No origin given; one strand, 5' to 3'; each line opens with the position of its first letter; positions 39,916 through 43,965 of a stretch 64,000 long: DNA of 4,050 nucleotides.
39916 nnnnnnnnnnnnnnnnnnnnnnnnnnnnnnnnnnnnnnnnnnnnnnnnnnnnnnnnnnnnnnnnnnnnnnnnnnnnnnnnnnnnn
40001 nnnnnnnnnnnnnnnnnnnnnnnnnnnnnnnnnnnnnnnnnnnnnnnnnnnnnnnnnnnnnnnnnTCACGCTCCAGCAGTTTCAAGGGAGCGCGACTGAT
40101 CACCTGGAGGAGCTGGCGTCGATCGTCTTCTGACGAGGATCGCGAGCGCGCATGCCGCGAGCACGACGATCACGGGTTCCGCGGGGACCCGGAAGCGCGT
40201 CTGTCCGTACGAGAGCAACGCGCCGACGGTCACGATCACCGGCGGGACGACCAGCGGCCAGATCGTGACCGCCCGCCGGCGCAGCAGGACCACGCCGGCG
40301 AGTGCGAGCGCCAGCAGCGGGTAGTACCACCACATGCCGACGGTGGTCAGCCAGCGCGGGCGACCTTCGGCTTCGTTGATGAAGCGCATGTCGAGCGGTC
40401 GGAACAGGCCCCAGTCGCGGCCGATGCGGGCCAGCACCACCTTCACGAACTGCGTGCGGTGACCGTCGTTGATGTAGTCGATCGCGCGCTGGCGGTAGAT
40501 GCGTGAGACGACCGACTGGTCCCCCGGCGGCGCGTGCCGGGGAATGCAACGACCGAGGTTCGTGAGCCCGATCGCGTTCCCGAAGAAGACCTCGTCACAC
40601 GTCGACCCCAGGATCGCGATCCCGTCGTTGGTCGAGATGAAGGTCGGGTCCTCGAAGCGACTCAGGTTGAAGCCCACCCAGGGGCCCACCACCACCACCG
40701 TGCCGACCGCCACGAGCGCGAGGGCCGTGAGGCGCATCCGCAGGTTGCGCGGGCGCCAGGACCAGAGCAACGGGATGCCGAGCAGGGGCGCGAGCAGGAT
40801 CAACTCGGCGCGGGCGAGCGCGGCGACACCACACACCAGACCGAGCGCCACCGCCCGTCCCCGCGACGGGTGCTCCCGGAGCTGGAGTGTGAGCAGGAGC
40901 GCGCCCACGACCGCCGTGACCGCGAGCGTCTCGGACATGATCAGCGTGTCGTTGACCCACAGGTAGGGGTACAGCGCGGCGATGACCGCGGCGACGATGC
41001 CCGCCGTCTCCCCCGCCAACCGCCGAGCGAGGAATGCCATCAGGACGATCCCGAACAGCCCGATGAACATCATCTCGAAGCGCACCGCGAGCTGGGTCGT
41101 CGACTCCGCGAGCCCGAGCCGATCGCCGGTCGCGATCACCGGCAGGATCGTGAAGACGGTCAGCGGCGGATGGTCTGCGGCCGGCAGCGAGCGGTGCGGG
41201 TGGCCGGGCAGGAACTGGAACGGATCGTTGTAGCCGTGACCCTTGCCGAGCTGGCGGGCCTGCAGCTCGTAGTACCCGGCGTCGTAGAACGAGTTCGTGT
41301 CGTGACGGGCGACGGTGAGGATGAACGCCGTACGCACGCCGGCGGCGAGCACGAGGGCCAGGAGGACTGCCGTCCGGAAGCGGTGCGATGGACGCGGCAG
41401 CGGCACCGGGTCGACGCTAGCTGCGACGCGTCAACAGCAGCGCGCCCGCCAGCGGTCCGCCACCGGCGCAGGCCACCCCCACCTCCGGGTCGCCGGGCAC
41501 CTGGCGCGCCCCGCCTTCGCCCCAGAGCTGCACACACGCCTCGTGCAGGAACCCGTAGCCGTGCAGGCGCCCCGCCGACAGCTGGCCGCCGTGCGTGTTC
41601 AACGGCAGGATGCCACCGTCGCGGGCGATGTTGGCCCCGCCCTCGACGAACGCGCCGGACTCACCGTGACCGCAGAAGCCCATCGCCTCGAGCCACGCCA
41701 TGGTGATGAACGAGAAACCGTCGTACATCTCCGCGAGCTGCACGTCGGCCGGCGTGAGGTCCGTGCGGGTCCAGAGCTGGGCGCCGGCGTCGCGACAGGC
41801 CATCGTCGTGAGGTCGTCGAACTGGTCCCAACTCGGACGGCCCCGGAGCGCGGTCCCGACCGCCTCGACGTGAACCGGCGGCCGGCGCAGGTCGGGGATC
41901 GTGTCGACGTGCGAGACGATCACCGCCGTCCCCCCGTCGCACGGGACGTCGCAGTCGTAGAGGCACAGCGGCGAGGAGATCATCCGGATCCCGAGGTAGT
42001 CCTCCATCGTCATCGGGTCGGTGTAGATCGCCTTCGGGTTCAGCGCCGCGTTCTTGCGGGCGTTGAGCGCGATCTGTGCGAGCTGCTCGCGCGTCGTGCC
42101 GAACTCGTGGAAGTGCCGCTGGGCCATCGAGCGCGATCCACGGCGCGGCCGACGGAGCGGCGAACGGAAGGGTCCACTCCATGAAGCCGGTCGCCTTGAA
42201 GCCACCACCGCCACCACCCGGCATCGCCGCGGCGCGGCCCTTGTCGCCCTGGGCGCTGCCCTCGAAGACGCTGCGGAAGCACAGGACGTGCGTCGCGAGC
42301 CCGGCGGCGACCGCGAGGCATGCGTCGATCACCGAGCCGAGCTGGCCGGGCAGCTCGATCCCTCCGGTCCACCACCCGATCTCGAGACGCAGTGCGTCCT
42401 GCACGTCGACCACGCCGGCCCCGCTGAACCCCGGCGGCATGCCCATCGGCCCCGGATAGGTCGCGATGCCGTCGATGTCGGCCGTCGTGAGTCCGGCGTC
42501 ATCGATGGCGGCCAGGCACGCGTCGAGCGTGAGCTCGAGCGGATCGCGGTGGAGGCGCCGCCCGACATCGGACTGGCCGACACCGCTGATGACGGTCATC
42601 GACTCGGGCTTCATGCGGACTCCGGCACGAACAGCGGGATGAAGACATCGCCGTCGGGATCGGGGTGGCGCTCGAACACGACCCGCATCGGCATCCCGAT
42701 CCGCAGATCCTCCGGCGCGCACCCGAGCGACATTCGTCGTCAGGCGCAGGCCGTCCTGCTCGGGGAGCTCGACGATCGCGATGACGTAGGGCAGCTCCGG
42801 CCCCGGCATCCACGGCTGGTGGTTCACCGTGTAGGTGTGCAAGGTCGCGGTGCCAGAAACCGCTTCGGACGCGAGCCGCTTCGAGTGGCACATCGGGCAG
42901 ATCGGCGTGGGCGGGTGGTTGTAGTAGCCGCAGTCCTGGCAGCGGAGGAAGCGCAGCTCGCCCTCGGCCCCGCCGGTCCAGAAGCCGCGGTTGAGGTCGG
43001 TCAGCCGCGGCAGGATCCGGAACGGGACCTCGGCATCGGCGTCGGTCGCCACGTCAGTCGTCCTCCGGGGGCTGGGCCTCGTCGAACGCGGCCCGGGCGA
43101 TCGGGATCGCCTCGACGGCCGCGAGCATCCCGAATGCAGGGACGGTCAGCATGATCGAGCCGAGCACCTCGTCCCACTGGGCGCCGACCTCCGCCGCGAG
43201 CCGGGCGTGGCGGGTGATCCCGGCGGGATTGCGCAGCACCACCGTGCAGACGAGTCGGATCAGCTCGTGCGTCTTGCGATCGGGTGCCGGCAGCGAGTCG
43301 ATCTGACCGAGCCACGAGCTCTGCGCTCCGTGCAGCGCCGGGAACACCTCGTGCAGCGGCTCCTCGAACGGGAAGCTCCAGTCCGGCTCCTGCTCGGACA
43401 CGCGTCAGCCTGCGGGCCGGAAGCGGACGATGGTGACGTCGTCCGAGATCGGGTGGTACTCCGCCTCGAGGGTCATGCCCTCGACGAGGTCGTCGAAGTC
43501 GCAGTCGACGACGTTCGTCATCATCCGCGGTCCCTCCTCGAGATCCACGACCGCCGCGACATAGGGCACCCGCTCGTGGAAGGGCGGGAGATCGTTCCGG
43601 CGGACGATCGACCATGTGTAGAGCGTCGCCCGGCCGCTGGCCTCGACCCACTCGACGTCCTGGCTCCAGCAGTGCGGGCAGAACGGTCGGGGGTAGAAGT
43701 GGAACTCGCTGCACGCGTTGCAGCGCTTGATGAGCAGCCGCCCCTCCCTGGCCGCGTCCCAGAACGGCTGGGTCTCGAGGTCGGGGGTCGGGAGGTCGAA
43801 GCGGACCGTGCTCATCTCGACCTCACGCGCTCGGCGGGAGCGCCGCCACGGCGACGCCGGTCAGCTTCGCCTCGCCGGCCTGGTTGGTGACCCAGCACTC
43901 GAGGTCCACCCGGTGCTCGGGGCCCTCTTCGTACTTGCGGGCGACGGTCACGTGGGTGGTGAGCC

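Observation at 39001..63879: Recurrent inverted repeat CTGAC-N5/6-GTCAG at gene boundaries of the lipid-catabolic region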

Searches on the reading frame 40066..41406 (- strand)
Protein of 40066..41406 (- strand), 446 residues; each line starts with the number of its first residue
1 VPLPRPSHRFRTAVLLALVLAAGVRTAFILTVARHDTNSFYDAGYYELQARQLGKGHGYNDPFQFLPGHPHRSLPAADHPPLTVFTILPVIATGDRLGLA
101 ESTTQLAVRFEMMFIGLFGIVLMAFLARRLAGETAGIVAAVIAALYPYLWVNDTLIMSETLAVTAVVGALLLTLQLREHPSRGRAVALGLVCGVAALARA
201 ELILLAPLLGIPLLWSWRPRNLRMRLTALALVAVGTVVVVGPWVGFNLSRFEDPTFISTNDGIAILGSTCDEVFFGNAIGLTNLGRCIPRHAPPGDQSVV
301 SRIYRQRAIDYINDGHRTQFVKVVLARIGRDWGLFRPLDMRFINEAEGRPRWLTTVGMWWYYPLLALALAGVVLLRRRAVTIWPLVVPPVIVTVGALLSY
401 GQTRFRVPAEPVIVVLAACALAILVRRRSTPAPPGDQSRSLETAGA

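Call 10: search_protein_families(library=pfam, proteins=[window:40066-41406:-], max_evalue=0.001)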
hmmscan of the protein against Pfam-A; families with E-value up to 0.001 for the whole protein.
window:40066-41406:- (446 aa): 1 family
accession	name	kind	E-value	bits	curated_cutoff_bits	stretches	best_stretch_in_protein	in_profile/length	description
PF13231.12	PMT_2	-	2e-09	38.3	26.1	1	102-240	19-155/160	Dolichyl-phosphate-mannose-protein mannosyltransferase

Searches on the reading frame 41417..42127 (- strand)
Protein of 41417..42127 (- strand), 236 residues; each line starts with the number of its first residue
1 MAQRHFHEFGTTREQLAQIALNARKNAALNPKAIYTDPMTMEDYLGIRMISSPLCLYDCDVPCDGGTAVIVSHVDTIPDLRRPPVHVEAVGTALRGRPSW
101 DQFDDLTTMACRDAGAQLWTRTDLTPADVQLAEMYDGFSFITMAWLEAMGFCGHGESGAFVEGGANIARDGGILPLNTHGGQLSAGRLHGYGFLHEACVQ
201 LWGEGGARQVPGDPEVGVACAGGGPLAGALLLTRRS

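Call 10: search_protein_families(library=pfam, proteins=[window:41417-42127:-], max_evalue=0.001)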
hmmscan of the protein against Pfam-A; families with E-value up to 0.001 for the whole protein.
window:41417-42127:- (236 aa): 1 family
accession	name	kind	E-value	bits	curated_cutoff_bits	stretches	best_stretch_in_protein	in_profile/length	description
PF22691.2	Thiolase_C_1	-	1.7e-29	102.9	28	1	100-227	9-135/144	Thiolase C-terminal domain-like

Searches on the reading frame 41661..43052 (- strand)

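Call 10: search_protein_families(library=pfam, proteins=[window:41661-43052:-], max_evalue=0.001)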
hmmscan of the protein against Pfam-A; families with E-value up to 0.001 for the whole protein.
window:41661-43052:- (463 aa): 2 families
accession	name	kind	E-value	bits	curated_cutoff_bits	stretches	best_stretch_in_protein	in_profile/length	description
PF01796.24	OB_ChsH2_C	-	2.8e-11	43.6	27.1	1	64-112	3-50/65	ChsH2, C-terminal OB-fold domain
PF12172.15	zf-ChsH2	-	2.1e-10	40.7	23.2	1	25-60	1-36/37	ChsH2, rubredoxin-like zinc ribbon domain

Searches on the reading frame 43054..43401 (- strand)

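Call 10: search_protein_families(library=pfam, proteins=[window:43054-43401:-], max_evalue=0.001)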
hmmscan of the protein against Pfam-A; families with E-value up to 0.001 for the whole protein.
window:43054-43401:- (115 aa): 1 family
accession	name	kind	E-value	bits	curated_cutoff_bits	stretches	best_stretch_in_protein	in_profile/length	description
PF02627.25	CMD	-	0.00048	20.5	23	1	41-103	21-83/84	Carboxymuconolactone decarboxylase family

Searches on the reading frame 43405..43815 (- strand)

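Call 11: search_protein_families(library=pfam, proteins=[window:43405-43815:-], max_evalue=0.001)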
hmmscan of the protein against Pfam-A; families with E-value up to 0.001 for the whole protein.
window:43405-43815:- (136 aa): 2 families
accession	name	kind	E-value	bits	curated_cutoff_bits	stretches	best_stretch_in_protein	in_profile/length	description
PF01796.24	OB_ChsH2_C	-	3.8e-22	78.4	27.1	1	56-120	1-64/65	ChsH2, C-terminal OB-fold domain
PF12172.15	zf-ChsH2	-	5.4e-17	61.7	23.2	1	19-55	1-37/37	ChsH2, rubredoxin-like zinc ribbon domain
